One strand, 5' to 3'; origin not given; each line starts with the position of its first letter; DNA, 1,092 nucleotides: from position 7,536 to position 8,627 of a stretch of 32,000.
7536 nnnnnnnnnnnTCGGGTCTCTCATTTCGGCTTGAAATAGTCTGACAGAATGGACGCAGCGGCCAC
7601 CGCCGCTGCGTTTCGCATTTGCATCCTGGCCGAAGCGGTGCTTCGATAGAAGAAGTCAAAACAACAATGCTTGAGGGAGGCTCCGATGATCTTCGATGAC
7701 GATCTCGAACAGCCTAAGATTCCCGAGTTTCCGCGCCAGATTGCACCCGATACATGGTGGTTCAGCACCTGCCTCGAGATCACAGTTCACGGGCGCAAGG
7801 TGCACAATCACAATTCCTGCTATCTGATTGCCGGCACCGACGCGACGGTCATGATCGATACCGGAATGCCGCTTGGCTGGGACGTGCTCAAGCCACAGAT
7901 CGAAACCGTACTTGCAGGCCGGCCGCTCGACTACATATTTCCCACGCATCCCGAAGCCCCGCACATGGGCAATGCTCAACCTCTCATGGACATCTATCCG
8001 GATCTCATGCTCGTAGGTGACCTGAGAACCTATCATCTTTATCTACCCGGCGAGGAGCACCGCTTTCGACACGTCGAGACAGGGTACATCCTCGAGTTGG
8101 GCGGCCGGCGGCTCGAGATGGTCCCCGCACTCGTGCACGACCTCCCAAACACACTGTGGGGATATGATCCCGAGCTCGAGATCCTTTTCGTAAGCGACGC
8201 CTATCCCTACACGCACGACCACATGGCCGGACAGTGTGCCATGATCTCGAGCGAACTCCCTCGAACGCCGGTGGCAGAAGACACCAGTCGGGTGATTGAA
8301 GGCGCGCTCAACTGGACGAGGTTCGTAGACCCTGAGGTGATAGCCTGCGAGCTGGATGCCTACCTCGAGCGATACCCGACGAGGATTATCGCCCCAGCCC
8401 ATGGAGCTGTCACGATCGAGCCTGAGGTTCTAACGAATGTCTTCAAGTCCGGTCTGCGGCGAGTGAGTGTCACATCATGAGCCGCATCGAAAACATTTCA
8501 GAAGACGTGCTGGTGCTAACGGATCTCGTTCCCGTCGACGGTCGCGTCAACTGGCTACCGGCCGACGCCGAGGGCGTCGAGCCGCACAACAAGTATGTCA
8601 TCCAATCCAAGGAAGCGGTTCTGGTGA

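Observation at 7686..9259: Translationally coupled pair of stand-alone flavodiiron-core-like MBL proteins, one ligand-complete, one degenerate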

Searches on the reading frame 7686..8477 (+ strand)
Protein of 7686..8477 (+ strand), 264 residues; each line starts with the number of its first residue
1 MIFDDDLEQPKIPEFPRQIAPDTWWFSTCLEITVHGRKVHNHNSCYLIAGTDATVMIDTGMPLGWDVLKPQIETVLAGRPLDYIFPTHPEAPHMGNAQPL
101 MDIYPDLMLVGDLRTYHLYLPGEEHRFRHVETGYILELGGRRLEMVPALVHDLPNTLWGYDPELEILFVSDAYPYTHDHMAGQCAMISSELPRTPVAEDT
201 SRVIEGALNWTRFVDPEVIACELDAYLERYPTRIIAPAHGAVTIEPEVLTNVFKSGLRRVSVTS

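Call 3: search_protein_families(library=pfam, proteins=[window:7686-8477:+], max_evalue=10)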
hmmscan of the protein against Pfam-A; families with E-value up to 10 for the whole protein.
window:7686-8477:+ (264 aa): 2 families
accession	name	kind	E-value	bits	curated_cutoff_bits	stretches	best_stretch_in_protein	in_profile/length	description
PF00753.33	Lactamase_B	-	7.1e-10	39.6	22.7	1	43-163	6-118/196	Metallo-beta-lactamase superfamily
PF19583.5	ODP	-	1.5e-06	28.7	27.2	1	44-173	4-137/194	ODP family beta lactamase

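Call 4: search_protein_families(library=ncbifam, proteins=[window:7686-8477:+], max_evalue=10)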
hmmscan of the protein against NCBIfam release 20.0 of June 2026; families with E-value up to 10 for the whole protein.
window:7686-8477:+ (264 aa): 5 families
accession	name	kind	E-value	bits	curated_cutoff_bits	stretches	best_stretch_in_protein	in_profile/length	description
NF008887.0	PRK11921.1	equivalog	1.8e-06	27.1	635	1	45-174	37-167/396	anaerobic nitric oxide reductase flavorubredoxin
NF003954.0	PRK05452.1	equivalog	0.00037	19.5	711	1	45-204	37-195/479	anaerobic nitric oxide reductase flavorubredoxin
TIGR04558.1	SoxH_rel_PQQ_1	hypoth_equivalog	0.064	12.3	300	1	16-94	8-85/285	quinoprotein relay system zinc metallohydrolase 1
NF045699.1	AHLLactAiiA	equivalog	0.13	11.4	375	1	36-62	27-53/251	quorum-quenching N-acyl homoserine lactonase AiiA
NF033105.1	bla_subclass_B3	equivalog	0.16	11.2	240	1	44-98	24-79/257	subclass B3 metallo-beta-lactamase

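Call 6: search_solved_structures(query=window:7686-8477:+, max_evalue=10, show_alignments=3)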
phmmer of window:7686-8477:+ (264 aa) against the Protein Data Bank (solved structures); distinct sequences matched with E-value up to 10: 14.
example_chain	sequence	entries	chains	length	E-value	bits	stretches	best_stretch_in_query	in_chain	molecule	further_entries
2ohh_A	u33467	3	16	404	1.1e-08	38.3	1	43-250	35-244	Type A flavoprotein fprA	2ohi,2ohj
1ycf_A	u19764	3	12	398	3.9e-07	33.2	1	44-174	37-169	Nitric oxide reductase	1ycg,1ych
6etb_A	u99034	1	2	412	0.0005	23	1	76-243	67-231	Anaerobic nitric oxide reductase flavorubredoxin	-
7r2p_A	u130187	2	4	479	0.00056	22.8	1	72-243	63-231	Anaerobic nitric oxide reductase flavorubredoxin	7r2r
7r0f_A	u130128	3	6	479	0.00058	22.8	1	71-243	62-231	Anaerobic nitric oxide reductase flavorubredoxin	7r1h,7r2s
7r1j_A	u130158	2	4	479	0.00071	22.5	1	77-243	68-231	Anaerobic nitric oxide reductase flavorubredoxin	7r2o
4d02_A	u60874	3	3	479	0.00074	22.5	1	76-243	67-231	ANAEROBIC NITRIC OXIDE REDUCTASE FLAVORUBREDOXIN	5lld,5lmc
6frm_A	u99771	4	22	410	0.012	18.4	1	35-247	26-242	Coenzyme F420H2 oxidase (FprA) | F420H2 oxidase (FprA)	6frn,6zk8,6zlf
2q9u_A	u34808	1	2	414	0.014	18.3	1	46-174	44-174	A-type flavoprotein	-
3sdo_A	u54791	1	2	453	0.39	13.5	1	35-130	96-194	Nitrilotriacetate monooxygenase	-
3x2z_A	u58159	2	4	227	0.48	13.2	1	75-151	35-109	UPF0173 metal-dependent hydrolase TM_1162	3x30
3x2y_A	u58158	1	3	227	0.49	13.2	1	75-151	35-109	UPF0173 metal-dependent hydrolase TM_1162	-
3sn2_A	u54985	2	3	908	0.51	13.1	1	48-108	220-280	Cytoplasmic aconitate hydratase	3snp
2b3x_A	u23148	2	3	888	0.65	12.8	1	48-108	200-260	Iron-responsive element binding protein 1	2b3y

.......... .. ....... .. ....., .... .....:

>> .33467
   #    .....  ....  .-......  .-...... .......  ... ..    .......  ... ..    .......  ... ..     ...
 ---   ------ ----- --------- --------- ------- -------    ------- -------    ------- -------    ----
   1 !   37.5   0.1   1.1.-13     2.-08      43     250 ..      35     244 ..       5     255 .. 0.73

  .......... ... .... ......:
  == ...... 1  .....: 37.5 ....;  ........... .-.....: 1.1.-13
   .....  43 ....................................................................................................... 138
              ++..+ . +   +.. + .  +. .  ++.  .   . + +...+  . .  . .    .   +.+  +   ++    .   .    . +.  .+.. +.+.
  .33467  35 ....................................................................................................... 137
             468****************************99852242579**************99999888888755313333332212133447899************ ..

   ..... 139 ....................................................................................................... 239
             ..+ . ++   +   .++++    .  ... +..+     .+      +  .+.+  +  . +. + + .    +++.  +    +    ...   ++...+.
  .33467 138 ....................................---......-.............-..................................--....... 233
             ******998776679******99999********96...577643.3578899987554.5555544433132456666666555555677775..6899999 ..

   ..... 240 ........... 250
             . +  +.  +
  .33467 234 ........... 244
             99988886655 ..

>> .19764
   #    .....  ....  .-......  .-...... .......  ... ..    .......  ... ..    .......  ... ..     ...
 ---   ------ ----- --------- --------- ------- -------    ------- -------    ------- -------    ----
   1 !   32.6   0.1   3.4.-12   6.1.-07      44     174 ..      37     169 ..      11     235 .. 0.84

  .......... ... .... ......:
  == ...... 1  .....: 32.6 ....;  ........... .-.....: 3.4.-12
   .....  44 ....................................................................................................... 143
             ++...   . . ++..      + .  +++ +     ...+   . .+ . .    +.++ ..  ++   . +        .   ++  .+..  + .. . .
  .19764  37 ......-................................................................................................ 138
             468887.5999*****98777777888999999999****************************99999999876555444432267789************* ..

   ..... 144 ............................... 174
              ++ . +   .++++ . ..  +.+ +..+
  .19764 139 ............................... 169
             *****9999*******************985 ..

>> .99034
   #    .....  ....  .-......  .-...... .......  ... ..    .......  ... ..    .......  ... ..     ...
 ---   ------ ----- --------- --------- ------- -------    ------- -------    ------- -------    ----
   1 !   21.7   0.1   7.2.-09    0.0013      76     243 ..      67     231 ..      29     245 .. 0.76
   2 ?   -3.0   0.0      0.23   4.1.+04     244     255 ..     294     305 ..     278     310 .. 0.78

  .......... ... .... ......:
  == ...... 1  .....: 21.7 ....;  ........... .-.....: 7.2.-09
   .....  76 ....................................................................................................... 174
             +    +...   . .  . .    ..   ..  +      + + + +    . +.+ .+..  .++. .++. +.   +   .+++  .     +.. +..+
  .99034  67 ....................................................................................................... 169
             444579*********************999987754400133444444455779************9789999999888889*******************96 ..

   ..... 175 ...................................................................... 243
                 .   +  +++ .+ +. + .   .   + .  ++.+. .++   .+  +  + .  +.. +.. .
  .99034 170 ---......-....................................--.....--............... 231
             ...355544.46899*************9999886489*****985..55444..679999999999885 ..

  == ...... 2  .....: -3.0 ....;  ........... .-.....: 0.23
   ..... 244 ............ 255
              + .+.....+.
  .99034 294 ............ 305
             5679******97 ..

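Call 11: find_homologous_proteins(query=window:7686-8477:+)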
Query window:7686-8477:+ (264 aa): 221 proteins with E <= 0.001 among 796 candidates; the best 120 are listed.
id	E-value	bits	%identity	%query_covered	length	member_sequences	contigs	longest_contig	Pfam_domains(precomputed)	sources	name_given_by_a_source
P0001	3.3e-181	619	100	100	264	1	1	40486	PF19583.6,PF00753.34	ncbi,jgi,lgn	ncbi:MAG: hypothetical protein RLZ98_178 [Pseudomonadota bacterium]|jgi:flavorubredoxin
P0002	1.2e-136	473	78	100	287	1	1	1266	PF19583.6,PF00753.34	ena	-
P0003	1.3e-136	473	80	95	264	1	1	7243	PF19583.6,PF00753.34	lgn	-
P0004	2.0e-129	449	74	97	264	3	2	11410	PF19583.6,PF00753.34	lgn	-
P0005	3.7e-120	419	69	96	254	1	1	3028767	PF19583.6,PF00753.34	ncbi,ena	-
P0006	2.3e-107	377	63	94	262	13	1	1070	PF19583.6,PF00753.34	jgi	jgi:flavorubredoxin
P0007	2.5e-107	377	64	95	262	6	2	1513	PF19583.6,PF00753.34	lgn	-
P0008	1.1e-106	375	63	97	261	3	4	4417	PF19583.6,PF00753.34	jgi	jgi:flavorubredoxin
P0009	6.4e-103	362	60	97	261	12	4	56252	PF19583.6,PF00753.34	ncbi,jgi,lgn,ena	jgi:flavorubredoxin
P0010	7.4e-103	362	61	95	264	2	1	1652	PF00753.34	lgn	-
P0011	2.2e-102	361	60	94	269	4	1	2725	PF00753.34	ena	-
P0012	2.7e-102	360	61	95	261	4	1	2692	PF19583.6,PF00753.34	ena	-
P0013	6.1e-102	359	60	95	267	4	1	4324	PF00753.34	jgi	jgi:flavorubredoxin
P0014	1.0e-101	358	60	95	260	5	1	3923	PF19583.6,PF00753.34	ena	-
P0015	1.9e-101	357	61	96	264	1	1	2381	PF00753.34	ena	-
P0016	2.2e-101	357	59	99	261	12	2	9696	PF19583.6,PF00753.34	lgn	-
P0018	1.7e-100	354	60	94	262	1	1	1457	PF19583.6,PF00753.34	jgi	jgi:flavorubredoxin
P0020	1.4e-99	351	60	94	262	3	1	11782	PF19583.6,PF00753.34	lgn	-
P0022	2.3e-99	351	60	94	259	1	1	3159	PF19583.6,PF00753.34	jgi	jgi:flavorubredoxin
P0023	2.7e-99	350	60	95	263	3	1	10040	PF19583.6,PF00753.34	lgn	-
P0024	4.5e-99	350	57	99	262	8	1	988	PF19583.6,PF00753.34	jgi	jgi:flavorubredoxin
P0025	1.2e-98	348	59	94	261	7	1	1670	PF19583.6,PF00753.34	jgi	jgi:flavorubredoxin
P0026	2.4e-98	347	59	97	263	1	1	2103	PF19583.6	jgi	jgi:flavorubredoxin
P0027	2.6e-98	347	57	95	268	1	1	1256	PF19583.6,PF00753.34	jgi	jgi:flavorubredoxin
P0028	3.0e-98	347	60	95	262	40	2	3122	PF19583.6,PF00753.34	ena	-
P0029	4.4e-98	346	59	95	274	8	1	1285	PF19583.6,PF00753.34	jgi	jgi:flavorubredoxin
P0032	7.2e-98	346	57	97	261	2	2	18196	PF19583.6,PF00753.34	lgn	-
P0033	7.5e-98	346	59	97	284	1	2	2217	PF19583.6,PF00753.34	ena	-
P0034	1.8e-97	344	56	97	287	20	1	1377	PF19583.6,PF00753.34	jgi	jgi:flavorubredoxin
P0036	6.9e-97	342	57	96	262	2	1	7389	PF19583.6,PF00753.34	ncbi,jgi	jgi:flavorubredoxin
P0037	7.6e-97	342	60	93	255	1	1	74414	PF00753.34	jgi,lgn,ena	jgi:flavorubredoxin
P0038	7.7e-97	342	59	94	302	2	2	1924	PF19583.6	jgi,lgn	-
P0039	7.7e-97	342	59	94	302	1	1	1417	PF19583.6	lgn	-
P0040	1.1e-96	342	57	97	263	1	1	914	PF19583.6,PF00753.34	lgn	-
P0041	1.3e-96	342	59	95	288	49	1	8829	PF19583.6,PF00753.34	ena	-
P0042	1.8e-96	341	58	95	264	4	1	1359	PF19583.6,PF00753.34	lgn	-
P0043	2.6e-96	341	56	97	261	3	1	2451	PF19583.6,PF00753.34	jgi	jgi:flavorubredoxin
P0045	4.1e-96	340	58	95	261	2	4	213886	PF19583.6,PF00753.34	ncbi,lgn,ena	-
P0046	5.8e-96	339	57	96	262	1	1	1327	PF19583.6,PF00753.34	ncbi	-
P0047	6.1e-96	339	58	95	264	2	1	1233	PF19583.6,PF00753.34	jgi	jgi:flavorubredoxin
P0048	2.0e-95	338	57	96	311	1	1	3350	PF19583.6,PF00753.34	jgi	jgi:flavorubredoxin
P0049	2.4e-95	337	58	97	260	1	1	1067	PF19583.6,PF00753.34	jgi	jgi:flavorubredoxin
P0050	2.4e-95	337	58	95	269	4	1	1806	PF19583.6,PF00753.34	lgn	-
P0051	2.9e-95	337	56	97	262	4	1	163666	PF19583.6,PF00753.34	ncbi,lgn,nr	ncbi:MAG: MBL fold metallo-hydrolase [Rhizobiales bacterium]|nr:MBL fold metallo-hydrolase [Hyphomic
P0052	5.0e-95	336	56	97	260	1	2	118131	PF19583.6,PF00753.34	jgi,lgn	-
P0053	5.5e-95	336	57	95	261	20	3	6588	PF19583.6,PF00753.34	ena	-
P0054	5.5e-95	336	57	94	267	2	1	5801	PF19583.6,PF00753.34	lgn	-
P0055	1.8e-94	335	57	96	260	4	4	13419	PF19583.6,PF00753.34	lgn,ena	-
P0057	3.3e-94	334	56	97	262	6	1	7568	PF19583.6,PF00753.34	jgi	jgi:flavorubredoxin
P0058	4.0e-94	333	58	95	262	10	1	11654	PF19583.6,PF00753.34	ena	-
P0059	5.2e-94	333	58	94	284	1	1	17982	PF19583.6,PF00753.34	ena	-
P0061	8.6e-94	332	56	95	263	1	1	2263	PF19583.6,PF00753.34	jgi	jgi:flavorubredoxin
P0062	1.1e-93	332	59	91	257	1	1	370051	PF19583.6,PF00753.34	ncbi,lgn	-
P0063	1.2e-93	332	56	95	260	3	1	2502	PF19583.6,PF00753.34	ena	-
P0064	1.4e-93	332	56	94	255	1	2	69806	PF00753.34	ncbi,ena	-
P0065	1.7e-93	331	58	93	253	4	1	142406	PF19583.6,PF00753.34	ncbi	-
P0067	2.2e-93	331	56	96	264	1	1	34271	PF19583.6,PF00753.34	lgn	-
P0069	1.2e-92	329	56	93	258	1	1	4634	PF19583.6,PF00753.34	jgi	jgi:flavorubredoxin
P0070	1.7e-92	328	59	95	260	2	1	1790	PF19583.6,PF00753.34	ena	-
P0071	2.1e-92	328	55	97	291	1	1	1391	PF19583.6,PF00753.34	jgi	jgi:flavorubredoxin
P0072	5.0e-92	327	57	94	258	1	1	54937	PF19583.6,PF00753.34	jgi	jgi:flavorubredoxin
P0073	3.3e-91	324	57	93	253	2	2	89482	PF19583.6,PF00753.34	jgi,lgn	-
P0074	1.8e-90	321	54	97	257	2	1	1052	PF19583.6,PF00753.34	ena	-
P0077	6.3e-90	320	55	94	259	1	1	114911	PF19583.6,PF00753.34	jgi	jgi:flavorubredoxin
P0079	8.2e-90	319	55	95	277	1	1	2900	PF19583.6,PF00753.34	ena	-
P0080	1.7e-89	318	52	98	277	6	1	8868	PF19583.6,PF00753.34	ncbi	-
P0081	1.9e-89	318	54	93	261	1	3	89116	PF19583.6,PF00753.34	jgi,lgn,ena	-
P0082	6.4e-89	316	55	97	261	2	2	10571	PF19583.6,PF00753.34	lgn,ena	-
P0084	1.5e-88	315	54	95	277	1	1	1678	PF19583.6,PF00753.34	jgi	jgi:flavorubredoxin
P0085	8.8e-88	313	54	96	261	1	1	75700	PF19583.6,PF00753.34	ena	-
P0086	1.2e-87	312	54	95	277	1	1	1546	PF19583.6,PF00753.34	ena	-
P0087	1.4e-87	312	52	98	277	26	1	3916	PF19583.6,PF00753.34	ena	-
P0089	2.1e-87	311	58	86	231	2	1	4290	PF19583.6,PF00753.34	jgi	jgi:flavorubredoxin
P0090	2.6e-87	311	53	95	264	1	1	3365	PF19583.6,PF00753.34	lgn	-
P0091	6.2e-87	310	54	94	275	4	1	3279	PF19583.6,PF00753.34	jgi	jgi:flavorubredoxin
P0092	7.8e-87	309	53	95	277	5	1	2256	PF19583.6,PF00753.34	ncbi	-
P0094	6.0e-86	307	59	86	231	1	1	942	PF19583.6,PF00753.34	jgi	jgi:flavorubredoxin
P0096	1.7e-85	305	52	97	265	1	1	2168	PF19583.6,PF00753.34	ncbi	-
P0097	2.0e-85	305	53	94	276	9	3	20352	PF19583.6,PF00753.34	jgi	jgi:flavorubredoxin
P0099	4.1e-84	301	58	84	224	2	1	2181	PF19583.6,PF00753.34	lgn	-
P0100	3.9e-83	297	53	94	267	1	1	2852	PF19583.6,PF00753.34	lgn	-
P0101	7.2e-83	296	52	94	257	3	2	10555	PF19583.6,PF00753.34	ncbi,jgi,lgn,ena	ncbi:MAG: MBL fold metallo-hydrolase [Myxococcaceae bacterium]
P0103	1.1e-81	293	51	94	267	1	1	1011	PF19583.6,PF00753.34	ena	-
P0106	1.2e-80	289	50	95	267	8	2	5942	PF19583.6,PF00753.34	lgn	-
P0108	7.4e-80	287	50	95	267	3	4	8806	PF19583.6,PF00753.34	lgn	-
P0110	1.4e-76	276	58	81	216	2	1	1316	PF19583.6,PF00753.34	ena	-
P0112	9.8e-75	270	57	81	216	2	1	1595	PF19583.6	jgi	jgi:flavorubredoxin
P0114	5.2e-73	264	49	94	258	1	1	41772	PF19583.6,PF00753.34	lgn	-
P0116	1.5e-71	259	47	92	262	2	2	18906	PF19583.6,PF00753.34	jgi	jgi:flavorubredoxin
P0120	2.2e-66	242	45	92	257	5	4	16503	PF19583.6,PF00753.34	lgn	-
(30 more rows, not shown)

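Call 14: find_encoding_contigs(protein=P0005, flank=8000, max_places=2)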
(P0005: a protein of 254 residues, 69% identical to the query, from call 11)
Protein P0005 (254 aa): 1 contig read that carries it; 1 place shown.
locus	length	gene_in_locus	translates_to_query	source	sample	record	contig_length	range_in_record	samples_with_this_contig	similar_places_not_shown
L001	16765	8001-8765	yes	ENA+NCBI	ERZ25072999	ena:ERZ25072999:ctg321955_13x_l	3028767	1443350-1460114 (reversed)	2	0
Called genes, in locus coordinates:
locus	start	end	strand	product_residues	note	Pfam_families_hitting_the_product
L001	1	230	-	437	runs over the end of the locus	PF02417:Chromate_transp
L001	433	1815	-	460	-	PF05977:MFS_3, PF07690:MFS_1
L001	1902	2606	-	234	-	-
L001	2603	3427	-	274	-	PF13539:Peptidase_M15_4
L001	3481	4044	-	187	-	PF13308:YARHG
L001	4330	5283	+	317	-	PF00389:2-Hacid_dh, PF02826:2-Hacid_dh_C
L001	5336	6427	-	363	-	PF02515:CoA_transf_3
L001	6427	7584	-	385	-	PF02771:Acyl-CoA_dh_N, PF02770:Acyl-CoA_dh_M, PF00441:Acyl-CoA_dh_1, PF08028:Acyl-CoA_dh_2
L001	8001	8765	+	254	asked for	PF00753:Lactamase_B, PF19583:ODP (weak)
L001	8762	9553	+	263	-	PF19583:ODP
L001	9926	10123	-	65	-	-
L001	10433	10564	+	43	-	-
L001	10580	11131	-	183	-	PF10517:DM13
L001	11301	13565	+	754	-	-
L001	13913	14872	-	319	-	-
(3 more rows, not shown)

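Call 15: find_encoding_contigs(protein=P0037, flank=8000, max_places=2)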
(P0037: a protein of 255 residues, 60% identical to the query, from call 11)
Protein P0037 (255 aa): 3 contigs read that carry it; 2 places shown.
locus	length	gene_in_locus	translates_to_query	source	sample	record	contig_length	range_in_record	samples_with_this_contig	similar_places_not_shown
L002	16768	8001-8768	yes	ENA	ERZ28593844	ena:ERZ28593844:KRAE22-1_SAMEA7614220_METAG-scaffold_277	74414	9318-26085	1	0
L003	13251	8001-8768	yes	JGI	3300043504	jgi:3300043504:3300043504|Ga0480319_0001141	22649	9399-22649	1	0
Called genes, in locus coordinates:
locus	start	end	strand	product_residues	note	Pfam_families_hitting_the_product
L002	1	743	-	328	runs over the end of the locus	PF03401:TctC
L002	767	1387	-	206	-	PF00694:Aconitase_C, PF27512:LeuD (weak)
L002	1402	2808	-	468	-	PF00330:Aconitase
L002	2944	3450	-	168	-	PF04191:PEMT, PF04140:ICMT (weak)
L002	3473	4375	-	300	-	-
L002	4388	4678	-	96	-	-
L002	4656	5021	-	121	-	PF00355:Rieske, PF13806:Rieske_2 (faint), PF22543:Rieske_4 (faint)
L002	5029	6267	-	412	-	PF04909:Amidohydro_2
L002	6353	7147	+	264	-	PF17645:Amdase, PF01177:Asp_Glu_race (weak)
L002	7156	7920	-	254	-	PF09339:HTH_IclR, PF01614:IclR_C (weak)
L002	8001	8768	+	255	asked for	PF00753:Lactamase_B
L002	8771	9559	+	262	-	-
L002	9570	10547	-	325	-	PF03401:TctC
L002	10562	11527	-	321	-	PF03401:TctC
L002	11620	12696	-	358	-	PF04909:Amidohydro_2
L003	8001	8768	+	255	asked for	PF00753:Lactamase_B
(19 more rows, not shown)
